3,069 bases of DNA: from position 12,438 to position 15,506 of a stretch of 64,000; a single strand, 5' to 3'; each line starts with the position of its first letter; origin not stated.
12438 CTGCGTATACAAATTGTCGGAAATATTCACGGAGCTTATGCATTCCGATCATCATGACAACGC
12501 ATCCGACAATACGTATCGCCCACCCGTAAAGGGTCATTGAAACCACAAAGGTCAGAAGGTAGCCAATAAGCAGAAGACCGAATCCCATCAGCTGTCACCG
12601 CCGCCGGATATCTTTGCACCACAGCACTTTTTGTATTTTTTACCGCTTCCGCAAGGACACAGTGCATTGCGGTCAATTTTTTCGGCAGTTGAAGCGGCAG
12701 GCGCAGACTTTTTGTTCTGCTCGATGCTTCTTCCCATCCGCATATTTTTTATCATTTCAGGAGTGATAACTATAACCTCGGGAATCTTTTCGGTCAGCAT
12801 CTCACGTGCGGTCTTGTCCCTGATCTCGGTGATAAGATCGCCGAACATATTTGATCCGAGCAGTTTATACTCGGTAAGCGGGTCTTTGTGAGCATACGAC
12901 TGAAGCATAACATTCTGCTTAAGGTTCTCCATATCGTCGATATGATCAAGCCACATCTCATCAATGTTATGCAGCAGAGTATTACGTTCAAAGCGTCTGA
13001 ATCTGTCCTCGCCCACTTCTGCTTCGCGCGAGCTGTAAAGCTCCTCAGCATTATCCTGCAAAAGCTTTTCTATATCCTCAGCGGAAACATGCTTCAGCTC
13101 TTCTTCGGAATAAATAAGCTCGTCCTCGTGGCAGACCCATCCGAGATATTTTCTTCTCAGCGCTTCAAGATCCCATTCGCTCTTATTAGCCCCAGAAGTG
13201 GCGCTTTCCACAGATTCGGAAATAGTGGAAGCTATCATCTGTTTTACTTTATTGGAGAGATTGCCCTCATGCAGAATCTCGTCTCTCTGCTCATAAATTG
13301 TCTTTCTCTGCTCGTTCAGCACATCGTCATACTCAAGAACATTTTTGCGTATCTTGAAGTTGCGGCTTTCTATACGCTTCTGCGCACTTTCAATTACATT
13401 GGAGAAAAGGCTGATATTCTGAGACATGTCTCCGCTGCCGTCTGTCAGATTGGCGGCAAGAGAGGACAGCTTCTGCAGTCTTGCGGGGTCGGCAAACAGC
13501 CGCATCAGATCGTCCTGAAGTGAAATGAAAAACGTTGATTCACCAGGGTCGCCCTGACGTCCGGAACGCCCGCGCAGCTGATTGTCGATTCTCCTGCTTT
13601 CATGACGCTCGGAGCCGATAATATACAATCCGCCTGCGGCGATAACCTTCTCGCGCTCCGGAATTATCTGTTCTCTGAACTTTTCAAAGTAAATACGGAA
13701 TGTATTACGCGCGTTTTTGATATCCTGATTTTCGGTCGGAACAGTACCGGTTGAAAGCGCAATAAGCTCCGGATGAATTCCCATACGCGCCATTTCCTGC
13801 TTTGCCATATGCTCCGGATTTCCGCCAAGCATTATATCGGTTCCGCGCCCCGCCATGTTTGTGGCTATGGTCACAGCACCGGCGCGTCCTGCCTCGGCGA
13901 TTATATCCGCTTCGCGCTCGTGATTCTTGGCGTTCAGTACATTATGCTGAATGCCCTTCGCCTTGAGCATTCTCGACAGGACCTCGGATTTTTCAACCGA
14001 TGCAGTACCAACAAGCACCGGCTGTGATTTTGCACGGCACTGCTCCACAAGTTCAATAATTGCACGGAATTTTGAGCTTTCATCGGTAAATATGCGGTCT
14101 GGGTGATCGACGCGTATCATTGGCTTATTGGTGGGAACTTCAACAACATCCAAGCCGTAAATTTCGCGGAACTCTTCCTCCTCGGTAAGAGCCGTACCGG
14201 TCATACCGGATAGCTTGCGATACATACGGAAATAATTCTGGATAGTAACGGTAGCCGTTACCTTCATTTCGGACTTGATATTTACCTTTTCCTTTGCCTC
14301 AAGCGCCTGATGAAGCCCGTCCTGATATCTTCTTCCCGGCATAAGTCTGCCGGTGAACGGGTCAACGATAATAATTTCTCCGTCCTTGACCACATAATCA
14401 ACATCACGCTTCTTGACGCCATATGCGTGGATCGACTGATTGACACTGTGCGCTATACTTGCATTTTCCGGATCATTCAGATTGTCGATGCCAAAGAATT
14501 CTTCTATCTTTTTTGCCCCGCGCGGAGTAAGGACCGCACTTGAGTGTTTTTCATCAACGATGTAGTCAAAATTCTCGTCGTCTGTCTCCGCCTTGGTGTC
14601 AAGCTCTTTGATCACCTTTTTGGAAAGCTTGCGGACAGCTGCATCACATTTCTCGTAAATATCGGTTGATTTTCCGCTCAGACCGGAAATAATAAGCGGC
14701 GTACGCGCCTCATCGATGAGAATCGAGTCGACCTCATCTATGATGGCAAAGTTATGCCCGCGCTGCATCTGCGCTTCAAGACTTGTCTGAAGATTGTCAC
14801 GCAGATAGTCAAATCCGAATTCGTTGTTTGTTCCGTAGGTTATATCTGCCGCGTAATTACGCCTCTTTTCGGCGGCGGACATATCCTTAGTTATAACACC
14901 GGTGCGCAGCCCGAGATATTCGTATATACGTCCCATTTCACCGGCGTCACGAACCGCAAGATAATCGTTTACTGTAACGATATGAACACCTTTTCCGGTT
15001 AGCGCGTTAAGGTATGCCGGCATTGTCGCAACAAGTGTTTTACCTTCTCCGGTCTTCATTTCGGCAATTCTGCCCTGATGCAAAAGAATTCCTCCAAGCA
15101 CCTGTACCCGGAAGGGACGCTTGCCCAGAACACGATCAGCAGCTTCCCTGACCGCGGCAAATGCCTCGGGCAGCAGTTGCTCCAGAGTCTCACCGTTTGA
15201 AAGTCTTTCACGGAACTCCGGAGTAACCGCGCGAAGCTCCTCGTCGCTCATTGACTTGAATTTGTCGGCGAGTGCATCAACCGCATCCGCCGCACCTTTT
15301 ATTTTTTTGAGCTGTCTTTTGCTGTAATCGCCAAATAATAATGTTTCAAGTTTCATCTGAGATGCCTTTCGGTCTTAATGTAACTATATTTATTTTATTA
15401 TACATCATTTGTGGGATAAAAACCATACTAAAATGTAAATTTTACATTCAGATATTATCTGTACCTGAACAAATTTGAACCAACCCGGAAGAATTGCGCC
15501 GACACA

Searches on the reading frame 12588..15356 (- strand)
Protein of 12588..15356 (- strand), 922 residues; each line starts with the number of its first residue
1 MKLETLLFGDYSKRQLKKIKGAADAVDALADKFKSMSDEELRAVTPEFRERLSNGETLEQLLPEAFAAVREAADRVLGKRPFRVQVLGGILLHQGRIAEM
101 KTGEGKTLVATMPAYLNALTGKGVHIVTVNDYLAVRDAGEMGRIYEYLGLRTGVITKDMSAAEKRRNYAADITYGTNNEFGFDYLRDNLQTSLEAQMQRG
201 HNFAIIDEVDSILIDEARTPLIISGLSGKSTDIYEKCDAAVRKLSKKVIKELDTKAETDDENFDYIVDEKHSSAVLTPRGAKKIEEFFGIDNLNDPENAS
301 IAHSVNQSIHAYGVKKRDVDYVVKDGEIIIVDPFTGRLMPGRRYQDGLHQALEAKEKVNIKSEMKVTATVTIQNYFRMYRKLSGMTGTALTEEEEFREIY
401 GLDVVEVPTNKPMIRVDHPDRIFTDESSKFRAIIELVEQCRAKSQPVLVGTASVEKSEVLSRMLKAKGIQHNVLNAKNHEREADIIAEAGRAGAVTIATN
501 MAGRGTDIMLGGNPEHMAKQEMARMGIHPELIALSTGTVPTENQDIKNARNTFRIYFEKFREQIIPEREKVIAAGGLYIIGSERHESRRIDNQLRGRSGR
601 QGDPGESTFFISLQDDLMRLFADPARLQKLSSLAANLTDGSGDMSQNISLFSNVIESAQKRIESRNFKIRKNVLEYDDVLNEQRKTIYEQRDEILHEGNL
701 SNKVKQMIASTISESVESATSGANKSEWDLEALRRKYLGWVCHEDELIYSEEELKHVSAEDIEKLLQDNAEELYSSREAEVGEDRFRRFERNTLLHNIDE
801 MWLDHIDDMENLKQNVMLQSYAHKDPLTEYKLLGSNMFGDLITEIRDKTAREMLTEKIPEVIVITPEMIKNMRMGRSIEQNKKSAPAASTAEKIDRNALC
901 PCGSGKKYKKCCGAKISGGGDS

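Call 45: search_protein_families(library=pfam, proteins=[window:12588-15356:-], max_evalue=0.00001)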
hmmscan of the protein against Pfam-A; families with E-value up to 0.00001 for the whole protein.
window:12588-15356:- (922 aa): 6 families
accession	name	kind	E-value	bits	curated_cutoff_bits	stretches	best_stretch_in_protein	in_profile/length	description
PF07517.20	SecA_DEAD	-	1.4e-124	415.5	24.6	1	7-397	4-290/290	SecA DEAD-like domain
PF21090.3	P-loop_SecA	-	7e-87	290.8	27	1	412-624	1-191/205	SecA P-loop domain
PF07516.18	SecA_SW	-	1.2e-56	192.4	26.7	1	650-854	6-197/200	SecA Wing and Scaffold domain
PF01043.26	SecA_PP_bind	-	4.5e-37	127.4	23.5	1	230-353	2-110/110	SecA preprotein cross-linking domain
PF02810.21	SEC-C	-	1.3e-09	38.1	20.4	1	896-913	1-18/19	SEC-C motif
PF00270.35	DEAD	-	2.6e-07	30.9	26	0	95-215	16-132/167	DEAD/DEAH box helicase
